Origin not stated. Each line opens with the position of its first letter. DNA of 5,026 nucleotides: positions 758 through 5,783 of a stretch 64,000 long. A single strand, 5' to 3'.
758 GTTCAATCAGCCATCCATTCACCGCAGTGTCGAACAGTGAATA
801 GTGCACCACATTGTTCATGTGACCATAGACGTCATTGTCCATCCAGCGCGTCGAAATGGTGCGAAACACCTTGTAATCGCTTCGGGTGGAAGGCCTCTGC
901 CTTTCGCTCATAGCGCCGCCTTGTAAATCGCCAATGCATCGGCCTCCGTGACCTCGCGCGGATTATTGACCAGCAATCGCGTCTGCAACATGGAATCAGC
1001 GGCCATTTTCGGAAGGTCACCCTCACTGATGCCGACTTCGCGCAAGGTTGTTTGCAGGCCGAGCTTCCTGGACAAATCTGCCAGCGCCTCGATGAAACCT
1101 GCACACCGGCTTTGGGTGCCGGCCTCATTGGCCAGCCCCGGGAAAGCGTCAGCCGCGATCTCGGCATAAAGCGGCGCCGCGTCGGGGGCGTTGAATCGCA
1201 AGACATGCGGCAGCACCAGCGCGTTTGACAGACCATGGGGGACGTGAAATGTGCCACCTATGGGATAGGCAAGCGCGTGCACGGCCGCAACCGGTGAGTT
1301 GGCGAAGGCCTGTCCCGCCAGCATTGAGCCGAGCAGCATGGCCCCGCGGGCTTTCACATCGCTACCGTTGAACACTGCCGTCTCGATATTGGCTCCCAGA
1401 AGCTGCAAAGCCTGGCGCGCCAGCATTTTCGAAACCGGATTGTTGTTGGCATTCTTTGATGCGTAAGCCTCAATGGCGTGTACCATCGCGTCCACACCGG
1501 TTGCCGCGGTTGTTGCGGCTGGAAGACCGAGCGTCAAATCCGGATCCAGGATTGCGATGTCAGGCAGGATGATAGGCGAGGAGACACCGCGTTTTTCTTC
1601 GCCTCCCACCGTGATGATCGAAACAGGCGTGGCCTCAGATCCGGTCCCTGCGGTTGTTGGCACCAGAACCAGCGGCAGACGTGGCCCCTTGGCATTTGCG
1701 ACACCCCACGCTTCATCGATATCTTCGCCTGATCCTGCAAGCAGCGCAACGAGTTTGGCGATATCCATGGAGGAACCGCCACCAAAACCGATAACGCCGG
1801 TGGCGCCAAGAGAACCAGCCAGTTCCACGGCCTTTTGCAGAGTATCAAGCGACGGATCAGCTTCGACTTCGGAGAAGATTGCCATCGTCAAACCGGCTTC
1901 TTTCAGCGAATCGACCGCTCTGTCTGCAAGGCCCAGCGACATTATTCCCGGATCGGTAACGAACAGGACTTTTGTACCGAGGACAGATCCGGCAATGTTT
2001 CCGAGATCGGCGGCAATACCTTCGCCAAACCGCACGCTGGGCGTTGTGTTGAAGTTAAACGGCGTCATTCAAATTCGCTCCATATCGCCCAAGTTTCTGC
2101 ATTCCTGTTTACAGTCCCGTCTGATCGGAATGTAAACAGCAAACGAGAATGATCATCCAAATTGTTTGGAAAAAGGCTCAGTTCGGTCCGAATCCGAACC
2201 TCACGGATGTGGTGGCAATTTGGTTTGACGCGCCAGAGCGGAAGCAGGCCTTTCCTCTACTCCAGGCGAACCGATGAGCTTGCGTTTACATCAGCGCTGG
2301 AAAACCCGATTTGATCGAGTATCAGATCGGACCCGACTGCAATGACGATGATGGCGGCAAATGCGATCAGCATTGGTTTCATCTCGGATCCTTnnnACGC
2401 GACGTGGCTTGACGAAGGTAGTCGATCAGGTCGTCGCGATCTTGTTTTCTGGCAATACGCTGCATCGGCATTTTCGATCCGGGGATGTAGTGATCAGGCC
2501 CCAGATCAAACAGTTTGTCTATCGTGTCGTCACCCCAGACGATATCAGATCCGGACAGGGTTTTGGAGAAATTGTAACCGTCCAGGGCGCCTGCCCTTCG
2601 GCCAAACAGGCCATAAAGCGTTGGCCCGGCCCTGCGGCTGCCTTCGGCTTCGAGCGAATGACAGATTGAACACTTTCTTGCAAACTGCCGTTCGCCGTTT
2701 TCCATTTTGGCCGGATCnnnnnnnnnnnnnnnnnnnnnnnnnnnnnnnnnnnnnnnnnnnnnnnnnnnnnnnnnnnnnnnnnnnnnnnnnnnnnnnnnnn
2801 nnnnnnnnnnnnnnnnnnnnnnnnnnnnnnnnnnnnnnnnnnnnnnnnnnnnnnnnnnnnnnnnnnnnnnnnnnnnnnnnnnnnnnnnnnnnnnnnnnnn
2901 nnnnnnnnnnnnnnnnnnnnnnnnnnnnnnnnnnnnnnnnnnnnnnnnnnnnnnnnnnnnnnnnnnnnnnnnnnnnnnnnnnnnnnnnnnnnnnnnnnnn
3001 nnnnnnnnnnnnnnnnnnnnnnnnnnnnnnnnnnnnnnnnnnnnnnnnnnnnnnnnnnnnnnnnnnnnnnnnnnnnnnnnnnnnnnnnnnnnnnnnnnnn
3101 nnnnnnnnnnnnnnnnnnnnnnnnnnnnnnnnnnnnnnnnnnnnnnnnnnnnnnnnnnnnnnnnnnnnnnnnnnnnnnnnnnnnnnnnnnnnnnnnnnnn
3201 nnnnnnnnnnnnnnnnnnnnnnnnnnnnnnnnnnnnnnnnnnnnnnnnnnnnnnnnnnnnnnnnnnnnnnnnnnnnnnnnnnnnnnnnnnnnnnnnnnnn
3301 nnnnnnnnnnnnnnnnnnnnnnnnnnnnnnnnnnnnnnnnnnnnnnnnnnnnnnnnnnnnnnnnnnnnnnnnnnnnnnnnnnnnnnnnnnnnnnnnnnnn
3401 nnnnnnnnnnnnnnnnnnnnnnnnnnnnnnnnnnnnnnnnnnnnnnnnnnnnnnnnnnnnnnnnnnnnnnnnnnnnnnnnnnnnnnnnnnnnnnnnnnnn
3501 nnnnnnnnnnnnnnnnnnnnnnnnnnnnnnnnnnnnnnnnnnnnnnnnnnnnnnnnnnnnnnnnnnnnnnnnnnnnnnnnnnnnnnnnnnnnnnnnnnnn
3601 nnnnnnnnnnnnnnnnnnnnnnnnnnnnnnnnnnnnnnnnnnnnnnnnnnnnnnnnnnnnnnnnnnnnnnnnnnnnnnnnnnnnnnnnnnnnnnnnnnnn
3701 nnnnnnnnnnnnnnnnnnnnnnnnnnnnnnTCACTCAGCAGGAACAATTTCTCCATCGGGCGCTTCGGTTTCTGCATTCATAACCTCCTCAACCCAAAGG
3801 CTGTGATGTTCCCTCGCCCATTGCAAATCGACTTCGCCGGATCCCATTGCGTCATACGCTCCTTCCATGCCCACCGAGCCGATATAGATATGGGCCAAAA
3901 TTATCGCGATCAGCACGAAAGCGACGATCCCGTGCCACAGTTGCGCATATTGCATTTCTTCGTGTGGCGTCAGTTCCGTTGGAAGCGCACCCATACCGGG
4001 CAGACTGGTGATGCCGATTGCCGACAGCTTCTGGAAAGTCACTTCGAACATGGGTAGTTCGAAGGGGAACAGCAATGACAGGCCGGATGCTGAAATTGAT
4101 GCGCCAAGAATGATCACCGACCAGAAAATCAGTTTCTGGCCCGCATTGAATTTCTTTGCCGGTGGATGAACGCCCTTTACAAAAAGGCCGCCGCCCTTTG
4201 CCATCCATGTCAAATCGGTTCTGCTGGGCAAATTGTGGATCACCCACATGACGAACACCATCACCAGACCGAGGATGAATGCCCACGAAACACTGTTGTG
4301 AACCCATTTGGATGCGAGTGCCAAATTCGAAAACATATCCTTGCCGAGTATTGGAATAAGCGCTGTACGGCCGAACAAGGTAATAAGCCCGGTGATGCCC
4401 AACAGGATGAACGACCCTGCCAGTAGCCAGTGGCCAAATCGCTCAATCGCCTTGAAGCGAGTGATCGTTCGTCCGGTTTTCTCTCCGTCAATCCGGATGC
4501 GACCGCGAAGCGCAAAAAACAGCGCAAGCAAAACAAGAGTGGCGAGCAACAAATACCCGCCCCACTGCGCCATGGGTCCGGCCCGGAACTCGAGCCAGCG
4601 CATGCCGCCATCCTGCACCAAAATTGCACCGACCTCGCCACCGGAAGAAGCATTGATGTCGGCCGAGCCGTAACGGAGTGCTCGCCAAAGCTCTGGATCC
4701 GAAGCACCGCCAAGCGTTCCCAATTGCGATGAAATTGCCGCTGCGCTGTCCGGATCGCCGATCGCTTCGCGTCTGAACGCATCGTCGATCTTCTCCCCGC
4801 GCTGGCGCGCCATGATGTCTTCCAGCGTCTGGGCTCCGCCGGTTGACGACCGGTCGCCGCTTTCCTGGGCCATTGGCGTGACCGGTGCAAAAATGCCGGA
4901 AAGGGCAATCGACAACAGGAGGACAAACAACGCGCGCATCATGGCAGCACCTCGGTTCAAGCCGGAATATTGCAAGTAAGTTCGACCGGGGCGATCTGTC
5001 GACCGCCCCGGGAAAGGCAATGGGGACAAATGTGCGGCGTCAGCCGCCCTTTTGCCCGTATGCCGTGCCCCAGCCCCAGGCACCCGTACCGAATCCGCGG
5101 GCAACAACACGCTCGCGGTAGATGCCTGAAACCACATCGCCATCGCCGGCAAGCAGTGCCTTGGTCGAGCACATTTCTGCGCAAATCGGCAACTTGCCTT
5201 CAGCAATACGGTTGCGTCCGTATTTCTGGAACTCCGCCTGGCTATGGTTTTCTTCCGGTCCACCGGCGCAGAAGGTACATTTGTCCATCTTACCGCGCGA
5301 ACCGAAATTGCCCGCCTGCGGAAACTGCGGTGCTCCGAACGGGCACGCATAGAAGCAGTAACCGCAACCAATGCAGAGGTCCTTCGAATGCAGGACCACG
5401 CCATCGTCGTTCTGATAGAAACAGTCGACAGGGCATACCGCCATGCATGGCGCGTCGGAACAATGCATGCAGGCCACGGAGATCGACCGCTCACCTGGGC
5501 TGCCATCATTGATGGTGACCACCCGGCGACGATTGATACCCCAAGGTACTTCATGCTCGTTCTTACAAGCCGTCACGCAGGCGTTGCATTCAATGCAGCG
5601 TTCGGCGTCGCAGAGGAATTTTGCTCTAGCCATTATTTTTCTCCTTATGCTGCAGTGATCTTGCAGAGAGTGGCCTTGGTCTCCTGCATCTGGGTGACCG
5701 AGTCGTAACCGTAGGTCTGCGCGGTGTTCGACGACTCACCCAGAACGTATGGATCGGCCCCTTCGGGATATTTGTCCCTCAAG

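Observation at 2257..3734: WD40 beta-propeller-cytochrome c fusion and a 41-aa membrane peptide translationally coupled to the formate dehydrogenase gamma subunit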

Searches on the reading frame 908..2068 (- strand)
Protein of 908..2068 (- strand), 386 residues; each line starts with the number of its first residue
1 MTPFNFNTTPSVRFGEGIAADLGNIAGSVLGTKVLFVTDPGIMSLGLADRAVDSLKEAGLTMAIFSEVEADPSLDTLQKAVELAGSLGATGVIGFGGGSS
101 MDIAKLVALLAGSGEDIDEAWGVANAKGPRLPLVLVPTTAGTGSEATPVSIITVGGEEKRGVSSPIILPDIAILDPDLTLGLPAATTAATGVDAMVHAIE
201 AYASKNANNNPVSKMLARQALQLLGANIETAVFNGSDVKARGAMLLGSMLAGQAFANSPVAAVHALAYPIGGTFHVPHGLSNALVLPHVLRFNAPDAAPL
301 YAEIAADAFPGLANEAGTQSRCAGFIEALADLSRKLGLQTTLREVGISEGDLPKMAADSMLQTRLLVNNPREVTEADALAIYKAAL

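Call 6: search_protein_families(library=pfam, proteins=[window:908-2068:-], max_evalue=0.01)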
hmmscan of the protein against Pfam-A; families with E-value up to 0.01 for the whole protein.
window:908-2068:- (386 aa): 3 families
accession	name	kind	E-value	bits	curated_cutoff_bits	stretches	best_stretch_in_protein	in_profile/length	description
PF25137.1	ADH_Fe_C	-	2.7e-53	181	27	1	187-386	1-194/194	Fe-containing alcohol dehydrogenase family, C-terminal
PF00465.25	Fe-ADH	-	2.5e-46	157.8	31.3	1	11-176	3-168/168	Iron-containing alcohol dehydrogenase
PF13685.12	Fe-ADH_2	-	3.6e-11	43.7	28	1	14-111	2-97/149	Iron-containing alcohol dehydrogenase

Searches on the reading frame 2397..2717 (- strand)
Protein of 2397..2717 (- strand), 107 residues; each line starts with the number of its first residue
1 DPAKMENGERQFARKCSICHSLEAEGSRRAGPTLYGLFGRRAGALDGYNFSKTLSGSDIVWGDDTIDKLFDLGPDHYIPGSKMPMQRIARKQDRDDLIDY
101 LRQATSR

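Call 74: search_solved_structures(query=window:2397-2717:-, max_evalue=1e-15, show_alignments=2)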
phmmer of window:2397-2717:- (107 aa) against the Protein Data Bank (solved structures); distinct sequences matched with E-value up to 1e-15: 80 (the best 60 are shown).
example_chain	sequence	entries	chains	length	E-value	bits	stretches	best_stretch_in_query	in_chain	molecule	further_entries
2n3y_A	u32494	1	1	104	1.3e-25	92.8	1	5-106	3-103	Cytochrome c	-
5dfs_A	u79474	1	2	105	2.3e-25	92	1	5-106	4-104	Cytochrome c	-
6duj_A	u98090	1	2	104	3.3e-25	91.4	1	5-106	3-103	Cytochrome c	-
1j3s_A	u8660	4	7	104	3.4e-25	91.4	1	5-106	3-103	Cytochrome c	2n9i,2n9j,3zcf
5ty3_A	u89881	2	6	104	4.6e-25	91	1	5-106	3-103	Cytochrome c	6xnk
5exq_A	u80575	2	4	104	1.2e-24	89.6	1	5-106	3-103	Cytochrome c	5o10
3zoo_A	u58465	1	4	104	1.2e-24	89.6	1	5-106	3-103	CYTOCHROME C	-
3nwv_A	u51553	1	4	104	2.4e-24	88.7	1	5-106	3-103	Cytochrome c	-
5c9m_A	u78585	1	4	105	3.1e-24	88.3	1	5-106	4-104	Cytochrome c, somatic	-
2aiu_A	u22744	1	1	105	4.4e-24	87.8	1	6-106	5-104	Cytochrome c, testis-specific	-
6ecj_A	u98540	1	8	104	4.6e-24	87.8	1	5-106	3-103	Cytochrome c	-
3cyt_O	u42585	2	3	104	5.4e-24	87.6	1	6-106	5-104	CYTOCHROME C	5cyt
1i54_A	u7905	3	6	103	5.6e-24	87.5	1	6-106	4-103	CYTOCHROME C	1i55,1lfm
2b4z_A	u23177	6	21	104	9e-24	86.8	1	5-106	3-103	Cytochrome c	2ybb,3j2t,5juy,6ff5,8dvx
5c0z_A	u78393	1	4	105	1.2e-23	86.5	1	5-106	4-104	Cytochrome c, somatic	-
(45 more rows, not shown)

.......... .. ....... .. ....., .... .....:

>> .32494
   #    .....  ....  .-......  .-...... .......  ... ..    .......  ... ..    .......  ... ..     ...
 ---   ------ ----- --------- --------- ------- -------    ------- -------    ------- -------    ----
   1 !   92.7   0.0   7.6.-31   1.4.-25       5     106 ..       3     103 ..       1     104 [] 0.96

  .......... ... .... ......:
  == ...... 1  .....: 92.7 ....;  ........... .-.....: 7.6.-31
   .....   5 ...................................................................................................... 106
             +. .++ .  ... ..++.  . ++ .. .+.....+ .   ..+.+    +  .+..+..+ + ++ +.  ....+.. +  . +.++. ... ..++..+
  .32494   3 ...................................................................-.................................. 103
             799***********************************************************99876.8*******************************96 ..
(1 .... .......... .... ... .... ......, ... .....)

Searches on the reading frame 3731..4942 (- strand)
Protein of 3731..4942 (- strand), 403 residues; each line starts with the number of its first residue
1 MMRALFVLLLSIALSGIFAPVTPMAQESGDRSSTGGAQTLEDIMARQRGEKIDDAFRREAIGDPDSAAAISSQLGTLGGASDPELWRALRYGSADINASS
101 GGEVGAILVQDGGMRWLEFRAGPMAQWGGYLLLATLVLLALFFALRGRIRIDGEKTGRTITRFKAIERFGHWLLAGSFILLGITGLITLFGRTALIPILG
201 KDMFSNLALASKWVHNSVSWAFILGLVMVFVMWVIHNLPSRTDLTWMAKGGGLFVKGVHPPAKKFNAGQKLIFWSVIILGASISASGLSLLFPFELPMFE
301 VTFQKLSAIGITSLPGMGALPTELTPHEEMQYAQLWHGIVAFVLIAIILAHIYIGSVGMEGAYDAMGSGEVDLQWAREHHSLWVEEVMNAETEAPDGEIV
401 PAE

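Call 6: search_protein_families(library=pfam, proteins=[window:3731-4942:-], max_evalue=0.01)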
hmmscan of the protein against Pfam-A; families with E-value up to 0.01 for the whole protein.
window:3731-4942:- (403 aa): 1 family
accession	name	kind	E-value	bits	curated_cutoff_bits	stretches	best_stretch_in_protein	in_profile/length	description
PF01292.26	Ni_hydr_CYTB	-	1.9e-21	77.1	30.1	1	162-361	1-168/179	Prokaryotic cytochrome b561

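Call 7: search_protein_families(library=ncbifam, proteins=[window:3731-4942:-], max_evalue=0.01)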
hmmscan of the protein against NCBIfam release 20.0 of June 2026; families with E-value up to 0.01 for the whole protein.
window:3731-4942:- (403 aa): 4 families
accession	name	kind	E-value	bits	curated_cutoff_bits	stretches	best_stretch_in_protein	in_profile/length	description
TIGR01583.1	formate-DH-gamm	equivalog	2.7e-37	128.7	115.85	1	160-389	2-203/204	formate dehydrogenase subunit gamma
NF007924.0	PRK10639.1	equivalog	2e-23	83.3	341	2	156-307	3-149/211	formate dehydrogenase cytochrome b556 subunit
NF007558.0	PRK10179.1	equivalog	1.3e-20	74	339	2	158-303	5-147/217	formate dehydrogenase-N subunit gamma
TIGR02125.1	CytB-hydogenase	equivalog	0.0041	16.6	121.5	0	326-355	42-71/212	Ni/Fe-hydrogenase, b-type cytochrome subunit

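Call 64: search_solved_structures(query=window:3731-4942:-, max_evalue=0.01, show_alignments=3)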
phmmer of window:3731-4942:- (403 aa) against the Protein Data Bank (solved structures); distinct sequences matched with E-value up to 0.01: 1.
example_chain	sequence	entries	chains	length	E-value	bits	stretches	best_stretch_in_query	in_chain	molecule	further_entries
1kqf_C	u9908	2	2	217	8.7e-18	67.8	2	158-295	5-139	FORMATE DEHYDROGENASE, NITRATE-INDUCIBLE, CYTOCHROME B556(FDN) SUBUNIT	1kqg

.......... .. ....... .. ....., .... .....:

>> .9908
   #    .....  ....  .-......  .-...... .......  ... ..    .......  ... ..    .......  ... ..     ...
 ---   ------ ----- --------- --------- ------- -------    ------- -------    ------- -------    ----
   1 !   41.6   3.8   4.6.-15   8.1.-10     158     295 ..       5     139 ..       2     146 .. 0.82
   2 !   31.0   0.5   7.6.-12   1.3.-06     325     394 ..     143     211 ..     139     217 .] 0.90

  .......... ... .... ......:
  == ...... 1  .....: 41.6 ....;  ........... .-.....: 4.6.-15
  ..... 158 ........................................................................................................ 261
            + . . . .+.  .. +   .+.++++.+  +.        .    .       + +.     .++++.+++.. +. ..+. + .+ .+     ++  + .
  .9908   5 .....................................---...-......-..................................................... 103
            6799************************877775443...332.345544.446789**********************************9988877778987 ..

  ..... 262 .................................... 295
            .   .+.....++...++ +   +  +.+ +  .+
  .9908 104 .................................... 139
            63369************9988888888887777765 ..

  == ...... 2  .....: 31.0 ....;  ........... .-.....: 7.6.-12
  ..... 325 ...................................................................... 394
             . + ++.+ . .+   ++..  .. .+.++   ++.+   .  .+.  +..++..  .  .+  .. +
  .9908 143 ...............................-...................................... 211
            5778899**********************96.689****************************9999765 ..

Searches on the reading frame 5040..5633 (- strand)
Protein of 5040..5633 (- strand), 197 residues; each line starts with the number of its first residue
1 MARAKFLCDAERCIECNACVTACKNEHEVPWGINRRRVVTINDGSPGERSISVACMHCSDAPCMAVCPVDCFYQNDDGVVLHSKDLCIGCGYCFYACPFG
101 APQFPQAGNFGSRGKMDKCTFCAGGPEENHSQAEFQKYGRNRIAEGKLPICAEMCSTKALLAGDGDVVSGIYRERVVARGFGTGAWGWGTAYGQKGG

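Call 6: search_protein_families(library=pfam, proteins=[window:5040-5633:-], max_evalue=0.01)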
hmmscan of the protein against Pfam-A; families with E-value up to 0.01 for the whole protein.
window:5040-5633:- (197 aa): 13 families
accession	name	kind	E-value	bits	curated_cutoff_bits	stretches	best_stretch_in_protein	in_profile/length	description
PF13247.11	Fer4_11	-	1.7e-12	47.9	26.2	1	52-164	7-99/100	4Fe-4S dicluster domain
PF12838.12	Fer4_7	-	2.5e-12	47.5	27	2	87-159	2-52/52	4Fe-4S dicluster domain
PF00037.32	Fer4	-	1.2e-09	38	21.1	2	83-102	4-23/24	4Fe-4S binding domain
PF13187.11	Fer4_9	-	7.5e-09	35.9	27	2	87-157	2-49/52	4Fe-4S dicluster domain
PF12837.12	Fer4_6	-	1.4e-08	34.7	25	1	79-102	1-24/24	4Fe-4S binding domain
PF12797.12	Fer4_2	-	5.9e-07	29.5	24.5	2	79-99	2-22/22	4Fe-4S binding domain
PF13237.11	Fer4_10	-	9.9e-07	29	25.5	1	82-123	4-46/53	4Fe-4S dicluster domain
PF25160.1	LdpA_Fe-S-bd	-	0.00012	22.3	27.6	1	60-100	6-41/49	LdpA Fe-S cluster-binding domain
PF14697.11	Fer4_21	-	0.00024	21.6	35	1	54-99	7-53/59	4Fe-4S dicluster domain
PF12800.12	Fer4_4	-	0.00047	20.7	24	1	85-100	2-17/17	4Fe-4S binding domain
PF13484.11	Fer4_16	-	0.001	20.3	30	0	87-155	2-63/66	4Fe-4S double cluster binding domain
PF12798.12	Fer4_3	-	0.0037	18.4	27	1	87-101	1-15/15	4Fe-4S binding domain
PF13183.11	Fer4_8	-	0.0039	18.1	27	0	10-70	2-67/68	4Fe-4S dicluster domain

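Call 7: search_protein_families(library=ncbifam, proteins=[window:5040-5633:-], max_evalue=0.01)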
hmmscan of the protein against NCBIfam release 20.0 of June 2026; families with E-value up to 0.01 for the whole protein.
window:5040-5633:- (197 aa): 42 families (the best 25 are shown)
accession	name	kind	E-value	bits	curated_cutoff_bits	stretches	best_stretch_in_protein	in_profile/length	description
NF038355.1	FDH3_beta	equivalog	3.2e-104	346.6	240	1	2-180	1-179/180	formate dehydrogenase FDH3 subunit beta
TIGR02951.1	DMSO_dmsB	equivalog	3.6e-28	98.6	214.1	1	6-164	4-152/161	DMSO/selenate family reductase complex B subunit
NF045797.1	DsrO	equivalog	4.1e-24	85.3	200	1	6-164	46-201/235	sulfate reduction electron transfer complex DsrMKJOP subunit DsrO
TIGR03149.1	cyt_nit_nrfC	equivalog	1.5e-22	80.1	377.6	1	4-165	39-184/225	cytochrome c nitrite reductase Fe-S protein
NF011569.0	PRK14993.1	equivalog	7.2e-22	78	416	1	3-164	43-187/244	tetrathionate reductase subunit TtrB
NF008134.0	PRK10882.1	equivalog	2e-21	76.4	263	1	52-164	110-207/329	hydrogenase 2 operon protein HybA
NF041715.1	arsenate_red_ArrB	equivalog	3e-18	66.2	450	1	7-106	6-108/233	arsenate respiratory reductase iron-sulfur subunit ArrB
NF045715.1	sulf_resp_HmcB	equivalog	5.5e-17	61.8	420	1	53-177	105-210/307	sulfate respiration complex iron-sulfur protein HmcB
NF009408.0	PRK12769.1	equivalog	1.3e-15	56.6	1003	1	7-127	6-129/659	formate-dependent uric acid utilization protein AegA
TIGR01582.1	FDH-beta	equivalog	2e-14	53.4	334.7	1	54-165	92-182/283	formate dehydrogenase subunit beta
NF009451.0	PRK12809.1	equivalog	1.1e-13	50.3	1154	1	8-104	7-104/639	formate-dependent uric acid utilization protein YgfT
NF041782.1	mnquin_red_QrcC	equivalog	2.1e-13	50.5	400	1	8-164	5-192/239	menaquinone reductase iron-sulfur cluster-binding subunit QrcC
TIGR03478.1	DMSO_red_II_bet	subfamily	1.5e-11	43.8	480.7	1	54-163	130-218/321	DMSO reductase family type II enzyme, iron-sulfur subunit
NF045766.1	PhenlGlyoxDHPadI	equivalog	9.2e-11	41.1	700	1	8-127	9-123/443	NADH-dependent phenylglyoxylate dehydrogenase subunit beta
NF007658.0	PRK10330.1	equivalog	1.3e-10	41.1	260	1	7-170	6-162/181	electron transport protein HydN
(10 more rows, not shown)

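Call 68: search_solved_structures(query=window:5040-5633:-, max_evalue=1e-10)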
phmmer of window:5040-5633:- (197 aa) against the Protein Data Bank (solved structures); distinct sequences matched with E-value up to 1e-10: 9.
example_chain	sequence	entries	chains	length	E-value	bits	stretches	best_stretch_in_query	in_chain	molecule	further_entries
9vap_B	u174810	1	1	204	1.6e-101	342.1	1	1-193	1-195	4Fe-4S dicluster domain-containing protein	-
2vpw_B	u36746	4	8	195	1.2e-18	71.2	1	3-123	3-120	NRFC PROTEIN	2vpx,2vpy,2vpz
6cz7_B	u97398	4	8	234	6e-18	68.9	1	6-107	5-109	4Fe-4S ferredoxin, iron-sulfur binding domain protein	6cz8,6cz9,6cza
7qv7_A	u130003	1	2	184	8.3e-17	65.2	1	6-174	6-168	Hydrogen dependent carbon dioxide reductase subunit HycB3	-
7z0s_B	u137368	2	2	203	2.3e-16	63.7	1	7-105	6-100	Formate hydrogenlyase subunit 2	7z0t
6f0k_B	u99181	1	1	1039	3.6e-12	50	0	7-104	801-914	Fe-S-cluster-containing hydrogenase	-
6lod_B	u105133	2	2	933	5.2e-12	49.5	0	9-104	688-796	Fe-S-cluster-containing hydrogenase components 1-like protein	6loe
9mqx_E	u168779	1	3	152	9.4e-12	48.7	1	8-106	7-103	Fe-S-cluster-containing hydrogenase subunit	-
8c0z_C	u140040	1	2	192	1.7e-11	47.8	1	8-126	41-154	Iron-sulfur cluster-binding protein potential subunit of aldehyde oxidoreductase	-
